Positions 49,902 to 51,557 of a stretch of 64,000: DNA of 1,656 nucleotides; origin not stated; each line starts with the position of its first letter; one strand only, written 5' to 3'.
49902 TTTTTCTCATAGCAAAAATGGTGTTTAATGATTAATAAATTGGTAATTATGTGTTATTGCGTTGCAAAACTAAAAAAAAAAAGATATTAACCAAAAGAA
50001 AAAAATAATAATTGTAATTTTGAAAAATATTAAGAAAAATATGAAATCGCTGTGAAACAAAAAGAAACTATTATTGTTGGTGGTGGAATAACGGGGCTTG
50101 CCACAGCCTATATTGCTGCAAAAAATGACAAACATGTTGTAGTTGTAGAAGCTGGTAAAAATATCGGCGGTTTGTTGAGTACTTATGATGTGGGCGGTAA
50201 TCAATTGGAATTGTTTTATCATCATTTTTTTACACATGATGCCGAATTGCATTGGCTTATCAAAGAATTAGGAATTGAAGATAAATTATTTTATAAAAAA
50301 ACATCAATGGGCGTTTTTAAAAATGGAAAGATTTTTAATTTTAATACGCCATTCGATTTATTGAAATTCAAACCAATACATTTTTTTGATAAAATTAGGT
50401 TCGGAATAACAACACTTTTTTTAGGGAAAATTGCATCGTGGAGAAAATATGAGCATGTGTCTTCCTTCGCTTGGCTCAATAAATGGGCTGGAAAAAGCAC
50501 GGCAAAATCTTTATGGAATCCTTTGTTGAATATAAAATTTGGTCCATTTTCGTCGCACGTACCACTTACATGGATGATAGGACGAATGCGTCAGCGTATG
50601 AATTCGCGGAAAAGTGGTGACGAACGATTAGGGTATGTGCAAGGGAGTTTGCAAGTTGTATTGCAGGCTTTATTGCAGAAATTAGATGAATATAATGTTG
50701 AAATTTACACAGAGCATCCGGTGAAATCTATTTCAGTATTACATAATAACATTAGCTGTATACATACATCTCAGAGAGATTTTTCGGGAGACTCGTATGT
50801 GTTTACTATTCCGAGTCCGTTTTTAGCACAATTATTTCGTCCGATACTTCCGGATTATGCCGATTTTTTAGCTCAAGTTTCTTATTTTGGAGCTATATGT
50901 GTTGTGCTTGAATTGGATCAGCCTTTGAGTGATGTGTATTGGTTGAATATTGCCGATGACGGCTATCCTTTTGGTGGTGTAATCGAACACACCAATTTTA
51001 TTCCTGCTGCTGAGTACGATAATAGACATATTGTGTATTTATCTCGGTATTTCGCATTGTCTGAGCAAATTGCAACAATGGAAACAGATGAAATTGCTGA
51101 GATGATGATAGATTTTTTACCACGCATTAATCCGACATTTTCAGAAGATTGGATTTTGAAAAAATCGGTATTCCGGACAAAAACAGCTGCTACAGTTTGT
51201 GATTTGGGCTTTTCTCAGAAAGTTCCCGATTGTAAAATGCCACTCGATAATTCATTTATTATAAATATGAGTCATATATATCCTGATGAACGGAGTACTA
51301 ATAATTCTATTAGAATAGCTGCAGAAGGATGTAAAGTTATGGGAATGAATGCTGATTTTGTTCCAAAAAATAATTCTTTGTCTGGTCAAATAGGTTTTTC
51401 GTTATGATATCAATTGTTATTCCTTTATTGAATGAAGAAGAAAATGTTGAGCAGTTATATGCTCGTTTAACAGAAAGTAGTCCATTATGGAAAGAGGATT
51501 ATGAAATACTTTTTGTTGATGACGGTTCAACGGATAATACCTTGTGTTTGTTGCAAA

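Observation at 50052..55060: Four-gene operon resembling a lipid-carrier-dependent periplasmic glycosylation system, with unusual parts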

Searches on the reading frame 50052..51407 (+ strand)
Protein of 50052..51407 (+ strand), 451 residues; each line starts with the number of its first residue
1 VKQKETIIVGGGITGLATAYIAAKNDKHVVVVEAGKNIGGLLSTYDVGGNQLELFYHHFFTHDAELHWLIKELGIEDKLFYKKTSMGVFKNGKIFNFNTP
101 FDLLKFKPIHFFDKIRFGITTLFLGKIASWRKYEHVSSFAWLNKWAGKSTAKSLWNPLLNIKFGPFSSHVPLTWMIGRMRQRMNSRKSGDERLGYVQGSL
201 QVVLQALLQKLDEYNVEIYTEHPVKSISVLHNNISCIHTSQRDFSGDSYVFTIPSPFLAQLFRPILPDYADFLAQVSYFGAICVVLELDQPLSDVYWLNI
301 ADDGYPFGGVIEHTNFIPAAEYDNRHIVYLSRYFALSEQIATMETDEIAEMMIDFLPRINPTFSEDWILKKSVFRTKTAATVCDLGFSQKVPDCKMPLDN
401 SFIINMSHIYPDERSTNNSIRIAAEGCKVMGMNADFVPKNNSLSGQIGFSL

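Call 5: search_protein_families(library=pfam, proteins=[window:50052-51407:+], max_evalue=0.01)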
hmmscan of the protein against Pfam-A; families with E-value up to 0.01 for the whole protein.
window:50052-51407:+ (451 aa): 10 families
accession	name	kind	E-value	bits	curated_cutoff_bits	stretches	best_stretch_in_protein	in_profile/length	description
PF01593.30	Amino_oxidase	-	3.2e-21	76.6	19.8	1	13-313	1-317/443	Flavin containing amine oxidoreductase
PF13450.12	NAD_binding_8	-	5.5e-13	49.4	21.9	1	8-65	1-59/68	NAD(P)-binding Rossmann-like domain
PF01266.30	DAO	-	3e-09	37.3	27.9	1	6-39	2-35/353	FAD dependent oxidoreductase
PF03486.20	HI0933_like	-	9.7e-09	35.5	50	1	5-40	2-37/244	HI0933-like protein Rossmann domain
PF12831.13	FAD_oxidored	-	3.2e-07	30.4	27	1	7-44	3-40/416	FAD dependent oxidoreductase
PF00890.30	FAD_binding_2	-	2.8e-06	27.2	20.4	1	6-40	2-36/414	FAD binding domain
PF07992.20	Pyr_redox_2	-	4.7e-05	23.4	26.1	1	3-38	142-177/291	Pyridine nucleotide-disulphide oxidoreductase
PF13738.12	Pyr_redox_3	-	0.00067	19.4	30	1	7-45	1-39/305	Pyridine nucleotide-disulphide oxidoreductase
PF01946.23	Thi4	-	0.00069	19.4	26.2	1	4-42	18-57/235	Thi4 family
PF00070.33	Pyr_redox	-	0.0029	18.5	22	0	6-39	2-35/82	Pyridine nucleotide-disulphide oxidoreductase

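Call 6: search_protein_families(library=ncbifam, proteins=[window:50052-51407:+], max_evalue=0.01)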
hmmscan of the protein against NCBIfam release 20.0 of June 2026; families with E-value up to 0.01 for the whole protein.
window:50052-51407:+ (451 aa): 46 families (the best 25 are shown)
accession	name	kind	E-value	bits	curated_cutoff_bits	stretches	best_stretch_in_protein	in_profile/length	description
NF005560.0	PRK07233.1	equivalog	2.8e-134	448.2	252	1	6-428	3-426/435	hypothetical protein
TIGR00562.1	proto_IX_ox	equivalog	2e-17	62.9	97.85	2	3-139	2-143/470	protoporphyrinogen oxidase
NF008841.0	PRK11883.1-1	equivalog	1.4e-16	60.4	517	1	3-83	3-86/453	protoporphyrinogen oxidase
TIGR03467.1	HpnE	equivalog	6.5e-14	52.1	283.05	1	7-399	2-397/430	hydroxysqualene dehydroxylase HpnE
NF005548.0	PRK07208.1-4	equivalog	4.6e-13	48.6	389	1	2-97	2-97/488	hypothetical protein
NF005547.0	PRK07208.1-3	equivalog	1.9e-11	43.4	380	1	3-314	4-322/465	hypothetical protein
NF008845.0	PRK11883.1-5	equivalog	2.6e-11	42.5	560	1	2-94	3-102/468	protoporphyrinogen oxidase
NF008843.0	PRK11883.1-3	equivalog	5.3e-11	42.3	406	2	4-83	2-85/424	protoporphyrinogen oxidase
NF005545.0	PRK07208.1-1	equivalog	5e-10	38.4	451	1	3-97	7-101/504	hypothetical protein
NF005546.0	PRK07208.1-2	equivalog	7.5e-10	38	418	1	1-72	2-75/527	hypothetical protein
TIGR02731.1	phytoene_desat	equivalog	1.2e-09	37.4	569.4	1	7-90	3-87/453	15-cis-phytoene desaturase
TIGR00275.1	TIGR00275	subfamily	1.8e-09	36.9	183.8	2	6-39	1-34/401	aminoacetone oxidase family FAD-binding enzyme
TIGR02733.1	desat_CrtD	equivalog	5.2e-08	32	549.7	1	4-46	2-44/492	C-3',4' desaturase CrtD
TIGR02732.1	zeta_caro_desat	equivalog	2.8e-07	29.8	622.15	1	7-98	3-96/474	9,9'-di-cis-zeta-carotene desaturase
NF005549.0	PRK07208.1-5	equivalog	7.2e-07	28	587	1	3-71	4-77/534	hypothetical protein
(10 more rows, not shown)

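Call 31: find_homologous_proteins(query=window:50052-51407:+, max_evalue=1e-10)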
Query window:50052-51407:+ (451 aa): 2466 proteins with E <= 1e-10 among 8000 candidates; the best 120 are listed.
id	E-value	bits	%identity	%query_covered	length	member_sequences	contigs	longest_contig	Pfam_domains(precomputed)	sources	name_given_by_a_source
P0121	0.0e+0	1049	100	100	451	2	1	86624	PF01266.31,PF01593.31,PF13450.13,PF00890.31,PF03486.21,PF12831.14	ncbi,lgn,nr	ncbi:MAG: NAD(P)/FAD-dependent oxidoreductase [Bacteroidales bacterium]|nr:NAD(P)/FAD-dependent oxid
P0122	1.9e-209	714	66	99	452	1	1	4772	PF01946.24,PF01266.31,PF01593.31,PF13450.13,PF00890.31,PF07992.21,PF00070.34,PF13738.13,PF03486.21,PF12831.14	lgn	-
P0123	5.2e-209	713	67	99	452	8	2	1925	PF01946.24,PF01266.31,PF01593.31,PF13450.13,PF00890.31,PF07992.21,PF00070.34,PF03486.21,PF12831.14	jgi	-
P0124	4.8e-201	687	64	100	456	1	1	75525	PF01266.31,PF01593.31,PF13450.13,PF00890.31,PF07992.21,PF00070.34,PF03486.21,PF12831.14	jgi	-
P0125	1.6e-198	679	63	99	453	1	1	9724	PF01946.24,PF01266.31,PF01593.31,PF13450.13,PF00890.31,PF07992.21,PF00070.34,PF03486.21,PF12831.14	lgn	-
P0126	4.8e-197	674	62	99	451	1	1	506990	PF01946.24,PF01266.31,PF01593.31,PF13450.13,PF00890.31,PF07992.21,PF00070.34,PF03486.21,PF12831.14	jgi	jgi:protoporphyrinogen oxidase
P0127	1.5e-194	665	61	99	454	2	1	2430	PF01946.24,PF01266.31,PF01593.31,PF13450.13,PF00890.31,PF07992.21,PF00070.34,PF03486.21,PF12831.14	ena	-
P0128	3.6e-194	664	60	99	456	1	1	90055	PF01946.24,PF01266.31,PF01593.31,PF13450.13,PF00890.31,PF07992.21,PF00070.34,PF03486.21,PF12831.14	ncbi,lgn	ncbi:MAG: NAD(P)/FAD-dependent oxidoreductase [Chitinophagales bacterium]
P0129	8.4e-193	660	61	99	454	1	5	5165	PF01946.24,PF01266.31,PF01593.31,PF13450.13,PF00890.31,PF07992.21,PF00070.34,PF03486.21,PF12831.14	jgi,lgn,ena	-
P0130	3.1e-192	658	62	99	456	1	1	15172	PF01946.24,PF01266.31,PF01593.31,PF13450.13,PF00890.31,PF07992.21,PF00070.34,PF03486.21,PF12831.14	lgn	-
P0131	1.4e-190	652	62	99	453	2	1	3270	PF01946.24,PF01266.31,PF01593.31,PF13450.13,PF00890.31,PF07992.21,PF00070.34,PF03486.21,PF12831.14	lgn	-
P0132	2.0e-190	652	60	99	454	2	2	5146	PF01946.24,PF01266.31,PF01593.31,PF13450.13,PF00890.31,PF07992.21,PF00070.34,PF03486.21,PF12831.14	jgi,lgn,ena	-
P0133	4.6e-190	651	61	99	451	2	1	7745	PF01946.24,PF01266.31,PF01593.31,PF13450.13,PF00890.31,PF07992.21,PF00070.34,PF03486.21,PF12831.14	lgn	-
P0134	8.3e-190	650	61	99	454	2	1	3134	PF01946.24,PF01266.31,PF01593.31,PF13450.13,PF00890.31,PF07992.21,PF00070.34,PF03486.21,PF12831.14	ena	-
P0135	9.8e-190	650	59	96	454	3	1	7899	PF01946.24,PF01266.31,PF01593.31,PF13450.13,PF00890.31,PF07992.21,PF00070.34,PF03486.21,PF12831.14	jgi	jgi:protoporphyrinogen oxidase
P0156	1.5e-184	632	58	99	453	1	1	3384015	PF01266.31,PF01593.31,PF13450.13,PF00890.31,PF07992.21,PF03486.21,PF12831.14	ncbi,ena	-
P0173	4.2e-181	621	58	98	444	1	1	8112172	PF01266.31,PF01593.31,PF13450.13,PF03486.21,PF12831.14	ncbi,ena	-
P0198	1.4e-177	609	58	100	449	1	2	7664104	PF01266.31,PF01593.31,PF13450.13,PF00890.31,PF03486.21,PF12831.14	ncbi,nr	ncbi:NAD(P)/FAD-dependent oxidoreductase [Flammeovirgaceae bacterium SG7u.111]|nr:NAD(P)/FAD-depende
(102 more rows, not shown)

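Call 32: find_encoding_contigs(protein=P0198, flank=8000, max_places=1)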
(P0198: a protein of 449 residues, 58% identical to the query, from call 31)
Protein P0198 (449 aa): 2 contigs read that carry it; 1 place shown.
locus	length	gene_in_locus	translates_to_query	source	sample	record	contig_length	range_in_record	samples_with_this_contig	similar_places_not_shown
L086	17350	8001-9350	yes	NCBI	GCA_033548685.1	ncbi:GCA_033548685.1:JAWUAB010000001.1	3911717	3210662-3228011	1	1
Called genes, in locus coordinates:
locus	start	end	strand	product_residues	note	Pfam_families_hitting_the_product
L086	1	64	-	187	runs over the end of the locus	PF14059:DUF4251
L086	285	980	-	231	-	PF00106:adh_short, PF08659:KR, PF13561:adh_short_C2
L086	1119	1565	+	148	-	PF01641:SelR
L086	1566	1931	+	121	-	PF00583:Acetyltransf_1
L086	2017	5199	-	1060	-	-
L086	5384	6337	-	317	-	PF08240:ADH_N, PF00107:ADH_zinc_N, PF13602:ADH_zinc_N_2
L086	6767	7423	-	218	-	PF01625:PMSR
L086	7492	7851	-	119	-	PF03079:ARD (weak), PF00190:Cupin_1 (weak), PF05899:Cupin_3 (weak), PF07883:Cupin_2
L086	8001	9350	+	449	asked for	PF00890:FAD_binding_2 (faint), PF01266:DAO, PF01593:Amino_oxidase, PF03486:HI0933_like (faint), PF12831:FAD_oxidored (weak), PF13450:NAD_binding_8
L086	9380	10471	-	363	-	PF00704:Glyco_hydro_18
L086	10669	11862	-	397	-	PF06224:AlkZ-like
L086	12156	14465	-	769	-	PF22842:Pel9A-like_beta_helix (weak), PF14592:Chondroitinas_B, PF22842:Pel9A-like_beta_helix (weak)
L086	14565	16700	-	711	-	PF07696:7TMR-DISMED2, PF07695:7TMR-DISM_7TM, PF00512:HisKA (weak), PF02518:HATPase_c, PF14501:HATPase_c_5 (weak)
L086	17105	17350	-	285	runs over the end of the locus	PF01738:DLH (faint), PF20434:BD-FAE, PF07859:Abhydrolase_3, PF00326:Peptidase_S9 (weak)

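Call 33: find_encoding_contigs(protein=P0156, flank=8000, max_places=1)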
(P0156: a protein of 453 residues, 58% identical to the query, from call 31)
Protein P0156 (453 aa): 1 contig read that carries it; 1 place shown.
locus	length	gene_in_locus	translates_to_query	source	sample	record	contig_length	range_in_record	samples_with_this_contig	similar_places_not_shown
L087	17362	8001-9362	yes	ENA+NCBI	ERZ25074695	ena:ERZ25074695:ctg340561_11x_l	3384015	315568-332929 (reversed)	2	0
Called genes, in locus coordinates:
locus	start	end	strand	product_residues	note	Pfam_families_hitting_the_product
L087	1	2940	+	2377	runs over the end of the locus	PF20009:GEVED, PF06832:BiPBP_C (faint), PF13573:SprB, PF13585:CHU_C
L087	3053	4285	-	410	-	PF00180:Iso_dh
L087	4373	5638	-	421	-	PF00180:Iso_dh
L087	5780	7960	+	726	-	PF00515:TPR_1 (faint), PF13231:PMT_2, PF13431:TPR_17 (faint), PF07719:TPR_2 (faint), PF13174:TPR_6 (faint), PF13181:TPR_8 (faint), PF12895:ANAPC3 (faint), PF14559:TPR_19 (faint), +2 more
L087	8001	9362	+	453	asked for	PF00890:FAD_binding_2 (weak), PF01266:DAO, PF01593:Amino_oxidase, PF03486:HI0933_like (faint), PF07992:Pyr_redox_2 (faint), PF12831:FAD_oxidored (weak), PF13450:NAD_binding_8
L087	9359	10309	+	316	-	PF00535:Glycos_transf_2, PF10111:Glyco_tranf_2_2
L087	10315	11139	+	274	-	PF13489:Methyltransf_23, PF08241:Methyltransf_11, PF08242:Methyltransf_12 (weak), PF01209:Ubie_methyltran (weak), PF13847:Methyltransf_31, PF13649:Methyltransf_25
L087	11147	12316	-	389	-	PF13450:NAD_binding_8, PF03275:GLF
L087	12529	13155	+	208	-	-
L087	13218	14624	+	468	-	PF00890:FAD_binding_2, PF01134:GIDA (faint), PF01266:DAO (faint), PF07992:Pyr_redox_2, PF12831:FAD_oxidored (weak), PF13738:Pyr_redox_3, PF00070:Pyr_redox, PF02852:Pyr_redox_dim, +4 more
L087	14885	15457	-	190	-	-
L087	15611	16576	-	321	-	PF02469:Fasciclin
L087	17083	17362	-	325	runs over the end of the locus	PF00211:Guanylate_cyc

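Call 34: find_encoding_contigs(protein=P0173, flank=8000, max_places=1)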
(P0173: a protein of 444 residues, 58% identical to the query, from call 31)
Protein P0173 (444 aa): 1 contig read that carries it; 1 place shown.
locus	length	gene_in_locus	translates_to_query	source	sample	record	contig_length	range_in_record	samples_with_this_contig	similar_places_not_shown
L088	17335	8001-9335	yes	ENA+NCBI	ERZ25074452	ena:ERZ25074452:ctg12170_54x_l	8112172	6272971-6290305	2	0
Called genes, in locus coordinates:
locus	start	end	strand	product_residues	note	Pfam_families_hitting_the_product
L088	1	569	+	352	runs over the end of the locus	PF13439:Glyco_transf_4 (weak), PF00534:Glycos_transf_1, PF13692:Glyco_trans_1_4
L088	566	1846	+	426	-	-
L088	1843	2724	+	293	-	PF00535:Glycos_transf_2, PF10111:Glyco_tranf_2_2, PF13641:Glyco_tranf_2_3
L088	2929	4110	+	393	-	-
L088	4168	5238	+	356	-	-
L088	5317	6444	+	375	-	-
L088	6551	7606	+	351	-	-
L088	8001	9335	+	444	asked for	PF01266:DAO (faint), PF01593:Amino_oxidase, PF03486:HI0933_like (faint), PF12831:FAD_oxidored, PF13450:NAD_binding_8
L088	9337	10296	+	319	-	PF00535:Glycos_transf_2, PF10111:Glyco_tranf_2_2 (weak)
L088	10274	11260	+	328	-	PF03706:LPG_synthase_TM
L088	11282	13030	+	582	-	PF20604:DUF6798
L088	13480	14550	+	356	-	PF01073:3Beta_HSD, PF01370:Epimerase, PF16363:GDP_Man_Dehyd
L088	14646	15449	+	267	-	PF00535:Glycos_transf_2, PF10111:Glyco_tranf_2_2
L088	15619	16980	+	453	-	PF02397:Bac_transf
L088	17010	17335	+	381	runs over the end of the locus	PF00106:adh_short (weak), PF01073:3Beta_HSD, PF01370:Epimerase, PF02719:Polysacc_synt_2, PF04321:RmlD_sub_bind, PF08659:KR (weak), PF16363:GDP_Man_Dehyd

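Call 37: find_related_loci(query=A2, collection=metagenome_contigs, flank=8000)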
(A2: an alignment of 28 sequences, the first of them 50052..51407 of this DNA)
Query A2 (451 aa) in metagenome_contigs; peptide patterns used: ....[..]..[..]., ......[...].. (x = any residue, [..] = any of these).
284 stretches matched a pattern; 275 encode a relative of the query (tblastn E <= 1e-3); the best 80 are kept; 80 distinct loci.
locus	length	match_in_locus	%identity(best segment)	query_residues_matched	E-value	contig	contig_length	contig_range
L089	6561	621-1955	60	5-449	0e+0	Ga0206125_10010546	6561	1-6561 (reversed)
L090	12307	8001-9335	61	5-449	0e+0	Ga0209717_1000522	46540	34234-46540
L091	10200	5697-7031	59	5-449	0e+0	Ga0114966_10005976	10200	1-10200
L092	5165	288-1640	61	1-449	0e+0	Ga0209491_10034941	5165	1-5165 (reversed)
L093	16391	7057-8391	60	5-449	0e+0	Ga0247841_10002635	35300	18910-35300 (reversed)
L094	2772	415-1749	61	5-449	0e+0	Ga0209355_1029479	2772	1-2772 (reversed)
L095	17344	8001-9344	59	2-449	0e+0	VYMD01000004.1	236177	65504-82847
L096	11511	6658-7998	57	3-449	0e+0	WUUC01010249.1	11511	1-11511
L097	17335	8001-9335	59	5-449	0e+0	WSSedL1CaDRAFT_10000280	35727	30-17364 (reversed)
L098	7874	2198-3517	58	8-450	0e+0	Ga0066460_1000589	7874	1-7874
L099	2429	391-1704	58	8-450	0e+0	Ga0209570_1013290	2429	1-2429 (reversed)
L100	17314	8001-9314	56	8-450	7e-179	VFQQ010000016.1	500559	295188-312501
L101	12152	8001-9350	55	3-451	5e-177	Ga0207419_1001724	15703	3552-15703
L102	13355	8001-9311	56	8-449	9e-177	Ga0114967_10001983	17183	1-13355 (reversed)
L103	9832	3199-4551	55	1-450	1e-176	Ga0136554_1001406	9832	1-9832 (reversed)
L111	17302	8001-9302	55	16-449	5e-175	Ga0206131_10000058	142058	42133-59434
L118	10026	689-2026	53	4-449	1e-173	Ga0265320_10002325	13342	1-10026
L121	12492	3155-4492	54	2-447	5e-173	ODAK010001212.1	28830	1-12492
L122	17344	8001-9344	56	2-449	3e-172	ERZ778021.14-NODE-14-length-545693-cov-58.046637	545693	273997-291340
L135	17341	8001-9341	51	4-450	5e-168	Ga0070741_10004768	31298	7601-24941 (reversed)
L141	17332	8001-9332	52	4-447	8e-163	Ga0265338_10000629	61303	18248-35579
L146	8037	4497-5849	52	1-451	1e-159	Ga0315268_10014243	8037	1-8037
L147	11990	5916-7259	50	1-449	3e-159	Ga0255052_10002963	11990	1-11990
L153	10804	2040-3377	51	2-447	1e-157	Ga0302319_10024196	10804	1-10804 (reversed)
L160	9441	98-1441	49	1-449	4e-153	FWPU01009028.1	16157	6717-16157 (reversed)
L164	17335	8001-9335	51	1-450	2e-152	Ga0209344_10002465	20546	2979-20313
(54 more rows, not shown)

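Call 42: search_protein_families(library=pfam, alignment_id=A3, max_evalue=0.001)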
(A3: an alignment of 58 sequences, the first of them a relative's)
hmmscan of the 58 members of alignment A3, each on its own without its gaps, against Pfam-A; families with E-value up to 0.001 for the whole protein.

A. member 1, L087:5780-7960:+ (726 aa): 13 families
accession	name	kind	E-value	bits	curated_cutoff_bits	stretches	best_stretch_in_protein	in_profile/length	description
PF07719.23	TPR_2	-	1.4e-15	56.4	27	0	665-689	3-27/34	Tetratricopeptide repeat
PF13231.12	PMT_2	-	1.6e-10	41.9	26.1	1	128-261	25-152/160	Dolichyl-phosphate-mannose-protein mannosyltransferase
PF14559.12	TPR_19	-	7.6e-10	39.4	25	0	642-687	4-49/68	Tetratricopeptide repeat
PF12895.13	ANAPC3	-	4.7e-09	36.8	27.2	1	574-648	2-75/82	Anaphase-promoting complex, cyclosome, subunit 3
PF13181.12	TPR_8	-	9.9e-09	35.1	25.7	0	598-626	4-32/34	Tetratricopeptide repeat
PF13431.12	TPR_17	-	1.2e-08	35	24.4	0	656-684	6-34/34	Tetratricopeptide repeat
PF00515.34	TPR_1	-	6.8e-08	32.5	27.8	1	664-689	2-27/34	Tetratricopeptide repeat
PF13174.12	TPR_6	-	7.9e-07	29.8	26.3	0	666-687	3-24/33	Tetratricopeptide repeat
PF25064.1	ARM_TT21_5th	-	3.2e-06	27.9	27.8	0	572-643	12-86/117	TT21 fifth ARM repeats domain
PF13424.12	TPR_12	-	2.4e-05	24.9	30.1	0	597-628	5-36/77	Tetratricopeptide repeat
PF23914.1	TPR_CcmH_CycH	-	3.1e-05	24.3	42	1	600-690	55-148/158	Cytochrome c-type biogenesis protein H TPR domain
PF13432.12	TPR_16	-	4.9e-05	24.1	32.7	0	644-689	12-57/65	Tetratricopeptide repeat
PF13428.12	TPR_14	-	0.00082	20.3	23.5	0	600-635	6-41/44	Tetratricopeptide repeat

B. families by the number of members that match (of 58 scanned): 79 families (the first 25 are shown)
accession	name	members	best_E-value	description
PF13231.12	PMT_2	8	2.2e-14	Dolichyl-phosphate-mannose-protein mannosyltransferase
PF04055.27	Radical_SAM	5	4.9e-24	Radical SAM superfamily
PF02310.24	B12-binding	5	3.8e-19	B12 binding domain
PF00515.34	TPR_1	3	3e-26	Tetratricopeptide repeat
PF07719.23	TPR_2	3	3.3e-26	Tetratricopeptide repeat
PF13181.12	TPR_8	3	7.2e-23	Tetratricopeptide repeat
PF13431.12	TPR_17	3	8.9e-23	Tetratricopeptide repeat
PF13432.12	TPR_16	3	4.5e-16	Tetratricopeptide repeat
PF13424.12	TPR_12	3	5.2e-14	Tetratricopeptide repeat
PF13428.12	TPR_14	3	6.1e-14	Tetratricopeptide repeat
PF14559.12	TPR_19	3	5.7e-13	Tetratricopeptide repeat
PF13174.12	TPR_6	3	4.8e-10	Tetratricopeptide repeat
PF23914.1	TPR_CcmH_CycH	3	5.1e-08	Cytochrome c-type biogenesis protein H TPR domain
PF13440.11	Polysacc_synt_3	2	8.8e-74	Polysaccharide biosynthesis protein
PF00202.27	Aminotran_3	2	2.3e-65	Aminotransferase class-III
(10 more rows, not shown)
